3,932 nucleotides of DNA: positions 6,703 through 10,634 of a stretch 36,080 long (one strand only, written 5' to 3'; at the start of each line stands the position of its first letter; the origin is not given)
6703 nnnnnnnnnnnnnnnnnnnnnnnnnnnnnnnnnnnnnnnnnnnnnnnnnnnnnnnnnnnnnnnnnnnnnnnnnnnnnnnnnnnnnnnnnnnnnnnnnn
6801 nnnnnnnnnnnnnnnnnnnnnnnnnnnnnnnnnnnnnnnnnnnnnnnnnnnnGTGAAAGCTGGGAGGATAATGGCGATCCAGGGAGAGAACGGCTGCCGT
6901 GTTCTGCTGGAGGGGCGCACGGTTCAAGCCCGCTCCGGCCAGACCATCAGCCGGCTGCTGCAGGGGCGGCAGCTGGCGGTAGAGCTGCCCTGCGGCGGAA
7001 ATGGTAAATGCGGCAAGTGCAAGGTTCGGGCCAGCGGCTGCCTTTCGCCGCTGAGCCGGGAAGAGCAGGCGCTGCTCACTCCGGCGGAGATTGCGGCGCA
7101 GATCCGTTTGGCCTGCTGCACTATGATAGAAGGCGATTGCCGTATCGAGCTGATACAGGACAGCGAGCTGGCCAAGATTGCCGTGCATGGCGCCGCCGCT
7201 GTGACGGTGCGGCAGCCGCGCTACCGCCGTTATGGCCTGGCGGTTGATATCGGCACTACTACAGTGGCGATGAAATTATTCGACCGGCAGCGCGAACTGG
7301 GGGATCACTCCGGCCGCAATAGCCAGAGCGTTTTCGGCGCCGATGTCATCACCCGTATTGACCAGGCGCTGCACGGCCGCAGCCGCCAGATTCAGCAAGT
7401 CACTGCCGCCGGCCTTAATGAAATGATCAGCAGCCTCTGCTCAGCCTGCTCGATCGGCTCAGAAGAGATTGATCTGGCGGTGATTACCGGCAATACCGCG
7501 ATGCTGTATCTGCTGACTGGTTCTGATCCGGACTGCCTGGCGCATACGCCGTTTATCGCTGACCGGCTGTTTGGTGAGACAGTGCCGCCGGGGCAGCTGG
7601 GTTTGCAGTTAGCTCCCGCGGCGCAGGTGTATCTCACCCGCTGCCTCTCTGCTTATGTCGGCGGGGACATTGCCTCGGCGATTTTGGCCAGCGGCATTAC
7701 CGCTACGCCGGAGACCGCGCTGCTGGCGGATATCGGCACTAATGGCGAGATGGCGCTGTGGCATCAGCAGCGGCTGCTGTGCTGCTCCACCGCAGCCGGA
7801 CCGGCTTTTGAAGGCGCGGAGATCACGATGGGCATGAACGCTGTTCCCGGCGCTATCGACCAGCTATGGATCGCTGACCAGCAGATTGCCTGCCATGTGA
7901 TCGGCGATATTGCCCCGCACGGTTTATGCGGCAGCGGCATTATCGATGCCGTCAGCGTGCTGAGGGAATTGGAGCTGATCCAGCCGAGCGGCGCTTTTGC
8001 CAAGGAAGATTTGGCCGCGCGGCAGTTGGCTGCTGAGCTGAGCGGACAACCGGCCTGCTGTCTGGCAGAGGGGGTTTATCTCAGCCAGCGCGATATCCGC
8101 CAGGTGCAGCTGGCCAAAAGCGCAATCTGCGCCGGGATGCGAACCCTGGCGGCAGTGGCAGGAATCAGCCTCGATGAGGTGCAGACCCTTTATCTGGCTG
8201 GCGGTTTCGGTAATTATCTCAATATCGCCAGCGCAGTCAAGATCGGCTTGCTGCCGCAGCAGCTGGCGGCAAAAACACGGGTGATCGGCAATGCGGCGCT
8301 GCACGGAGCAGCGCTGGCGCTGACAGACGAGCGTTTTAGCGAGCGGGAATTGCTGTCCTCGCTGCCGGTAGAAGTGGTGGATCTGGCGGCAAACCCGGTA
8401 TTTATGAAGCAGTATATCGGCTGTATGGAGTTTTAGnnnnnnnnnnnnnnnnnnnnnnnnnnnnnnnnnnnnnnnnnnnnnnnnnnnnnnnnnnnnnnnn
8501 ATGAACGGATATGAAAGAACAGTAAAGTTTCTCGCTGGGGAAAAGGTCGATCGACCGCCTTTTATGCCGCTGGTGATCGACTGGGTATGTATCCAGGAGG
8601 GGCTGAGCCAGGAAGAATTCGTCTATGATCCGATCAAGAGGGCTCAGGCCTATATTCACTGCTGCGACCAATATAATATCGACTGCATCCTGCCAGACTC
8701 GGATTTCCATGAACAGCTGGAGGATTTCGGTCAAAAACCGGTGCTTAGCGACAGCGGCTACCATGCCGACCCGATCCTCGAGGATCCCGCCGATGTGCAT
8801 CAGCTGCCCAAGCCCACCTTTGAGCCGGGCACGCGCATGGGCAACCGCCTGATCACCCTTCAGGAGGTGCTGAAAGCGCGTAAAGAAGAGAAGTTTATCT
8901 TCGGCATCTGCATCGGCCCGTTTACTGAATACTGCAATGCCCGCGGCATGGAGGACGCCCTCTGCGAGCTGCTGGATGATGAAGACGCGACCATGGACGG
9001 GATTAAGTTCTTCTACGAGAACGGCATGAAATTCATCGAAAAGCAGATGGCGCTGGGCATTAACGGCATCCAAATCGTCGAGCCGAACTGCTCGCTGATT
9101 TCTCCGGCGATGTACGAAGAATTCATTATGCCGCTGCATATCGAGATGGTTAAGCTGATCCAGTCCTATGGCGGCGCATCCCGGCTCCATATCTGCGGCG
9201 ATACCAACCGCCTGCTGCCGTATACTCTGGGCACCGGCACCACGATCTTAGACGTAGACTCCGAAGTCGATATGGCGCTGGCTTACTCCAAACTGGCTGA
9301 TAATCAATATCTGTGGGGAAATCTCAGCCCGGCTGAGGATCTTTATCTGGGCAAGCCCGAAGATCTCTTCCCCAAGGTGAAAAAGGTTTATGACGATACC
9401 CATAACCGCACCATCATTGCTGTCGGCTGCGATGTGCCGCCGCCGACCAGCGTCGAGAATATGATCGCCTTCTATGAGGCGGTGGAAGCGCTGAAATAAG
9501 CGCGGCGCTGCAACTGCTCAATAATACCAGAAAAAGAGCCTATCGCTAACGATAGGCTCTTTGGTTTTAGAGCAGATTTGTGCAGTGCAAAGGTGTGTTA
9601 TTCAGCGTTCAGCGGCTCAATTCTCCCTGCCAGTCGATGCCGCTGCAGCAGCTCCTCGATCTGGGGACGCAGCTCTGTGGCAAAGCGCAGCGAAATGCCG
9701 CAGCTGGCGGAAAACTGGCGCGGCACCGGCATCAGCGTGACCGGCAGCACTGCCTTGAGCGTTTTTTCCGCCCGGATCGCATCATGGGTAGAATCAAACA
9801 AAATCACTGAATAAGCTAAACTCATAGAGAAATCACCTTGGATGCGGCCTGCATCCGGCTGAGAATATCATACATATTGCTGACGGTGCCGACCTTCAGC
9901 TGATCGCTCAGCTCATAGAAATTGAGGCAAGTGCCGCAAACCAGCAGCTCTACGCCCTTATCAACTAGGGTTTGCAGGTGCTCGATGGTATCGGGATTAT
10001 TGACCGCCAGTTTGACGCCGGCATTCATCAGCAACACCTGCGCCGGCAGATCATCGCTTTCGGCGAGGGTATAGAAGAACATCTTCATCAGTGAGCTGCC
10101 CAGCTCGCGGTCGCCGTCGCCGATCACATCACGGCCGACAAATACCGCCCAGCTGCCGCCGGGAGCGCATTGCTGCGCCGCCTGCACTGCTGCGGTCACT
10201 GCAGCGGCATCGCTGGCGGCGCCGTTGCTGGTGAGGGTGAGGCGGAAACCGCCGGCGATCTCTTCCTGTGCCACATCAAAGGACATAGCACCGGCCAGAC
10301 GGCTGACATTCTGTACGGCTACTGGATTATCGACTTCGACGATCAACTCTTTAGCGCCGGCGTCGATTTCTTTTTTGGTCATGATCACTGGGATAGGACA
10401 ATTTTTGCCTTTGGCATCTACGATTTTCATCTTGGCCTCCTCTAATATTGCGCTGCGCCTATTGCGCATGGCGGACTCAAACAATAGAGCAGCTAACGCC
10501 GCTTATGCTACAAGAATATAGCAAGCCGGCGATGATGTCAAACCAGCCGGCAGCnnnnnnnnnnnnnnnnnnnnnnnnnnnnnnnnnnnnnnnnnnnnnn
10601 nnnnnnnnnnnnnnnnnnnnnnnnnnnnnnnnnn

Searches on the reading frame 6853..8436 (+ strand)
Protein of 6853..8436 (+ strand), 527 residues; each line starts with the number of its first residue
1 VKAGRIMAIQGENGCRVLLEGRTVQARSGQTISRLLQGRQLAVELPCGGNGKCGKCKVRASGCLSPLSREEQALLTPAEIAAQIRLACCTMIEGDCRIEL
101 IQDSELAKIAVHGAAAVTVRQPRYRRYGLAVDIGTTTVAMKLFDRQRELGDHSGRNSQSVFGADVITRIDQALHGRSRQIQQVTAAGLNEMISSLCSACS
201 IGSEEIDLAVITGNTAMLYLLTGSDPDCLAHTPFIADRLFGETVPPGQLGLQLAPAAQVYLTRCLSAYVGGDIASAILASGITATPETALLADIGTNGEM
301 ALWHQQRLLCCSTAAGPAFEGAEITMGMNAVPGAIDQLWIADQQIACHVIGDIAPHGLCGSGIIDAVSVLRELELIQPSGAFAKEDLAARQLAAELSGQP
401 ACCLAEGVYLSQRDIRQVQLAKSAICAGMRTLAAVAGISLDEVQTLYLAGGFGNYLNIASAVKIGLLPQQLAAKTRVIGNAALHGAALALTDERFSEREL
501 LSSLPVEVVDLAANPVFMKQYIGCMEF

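Call 13: search_protein_families(library=pfam, proteins=[window:6853-8436:+], max_evalue=0.00001)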
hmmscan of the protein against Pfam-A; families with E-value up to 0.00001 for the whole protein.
window:6853-8436:+ (527 aa): 3 families
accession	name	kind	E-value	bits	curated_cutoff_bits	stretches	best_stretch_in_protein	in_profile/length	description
PF14574.11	RACo_C_ter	-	1.4e-69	234.5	27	1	287-525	1-247/261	C-terminal domain of RACo the ASKHA domain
PF17651.6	Raco_middle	-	1.5e-39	135.7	26.8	1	127-283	1-161/163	RACo middle region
PF00111.32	Fer2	-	9.7e-07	29.1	21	1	20-92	6-76/77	2Fe-2S iron-sulfur cluster binding domain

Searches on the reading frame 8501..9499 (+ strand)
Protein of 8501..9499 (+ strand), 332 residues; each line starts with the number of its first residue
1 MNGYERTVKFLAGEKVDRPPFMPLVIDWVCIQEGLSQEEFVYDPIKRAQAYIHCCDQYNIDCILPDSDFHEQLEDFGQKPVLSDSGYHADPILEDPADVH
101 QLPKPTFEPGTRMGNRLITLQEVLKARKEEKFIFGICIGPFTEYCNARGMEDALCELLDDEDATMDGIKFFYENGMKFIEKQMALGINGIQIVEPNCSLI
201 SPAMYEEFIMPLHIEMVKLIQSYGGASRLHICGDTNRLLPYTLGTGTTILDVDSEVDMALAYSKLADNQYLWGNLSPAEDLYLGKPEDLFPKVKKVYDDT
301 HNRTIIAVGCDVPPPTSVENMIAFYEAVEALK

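Call 13: search_protein_families(library=pfam, proteins=[window:8501-9499:+], max_evalue=0.00001)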
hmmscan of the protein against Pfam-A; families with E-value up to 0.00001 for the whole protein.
window:8501-9499:+ (332 aa): 1 family
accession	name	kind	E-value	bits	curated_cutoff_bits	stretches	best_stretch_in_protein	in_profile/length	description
PF01208.23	URO-D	-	2.5e-44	152.2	23.9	1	5-330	4-345/346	Uroporphyrinogen decarboxylase (URO-D)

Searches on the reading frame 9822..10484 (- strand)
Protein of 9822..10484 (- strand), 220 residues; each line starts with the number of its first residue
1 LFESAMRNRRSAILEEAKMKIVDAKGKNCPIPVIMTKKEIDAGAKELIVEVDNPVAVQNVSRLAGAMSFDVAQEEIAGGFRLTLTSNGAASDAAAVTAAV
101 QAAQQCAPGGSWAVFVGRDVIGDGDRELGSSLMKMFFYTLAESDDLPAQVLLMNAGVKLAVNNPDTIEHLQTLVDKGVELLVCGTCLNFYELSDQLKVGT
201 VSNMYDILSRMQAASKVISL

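Call 13: search_protein_families(library=pfam, proteins=[window:9822-10484:-], max_evalue=0.00001)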
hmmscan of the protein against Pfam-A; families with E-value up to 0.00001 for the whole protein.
window:9822-10484:- (220 aa): 2 families
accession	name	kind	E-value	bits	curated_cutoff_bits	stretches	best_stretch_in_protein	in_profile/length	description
PF01206.22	TusA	-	1.8e-13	50.6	28.6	1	20-85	1-69/70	Sulfurtransferase TusA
PF02635.20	DsrE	-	2.2e-07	31.5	22.7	1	135-219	21-115/116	DsrE/DsrF-like family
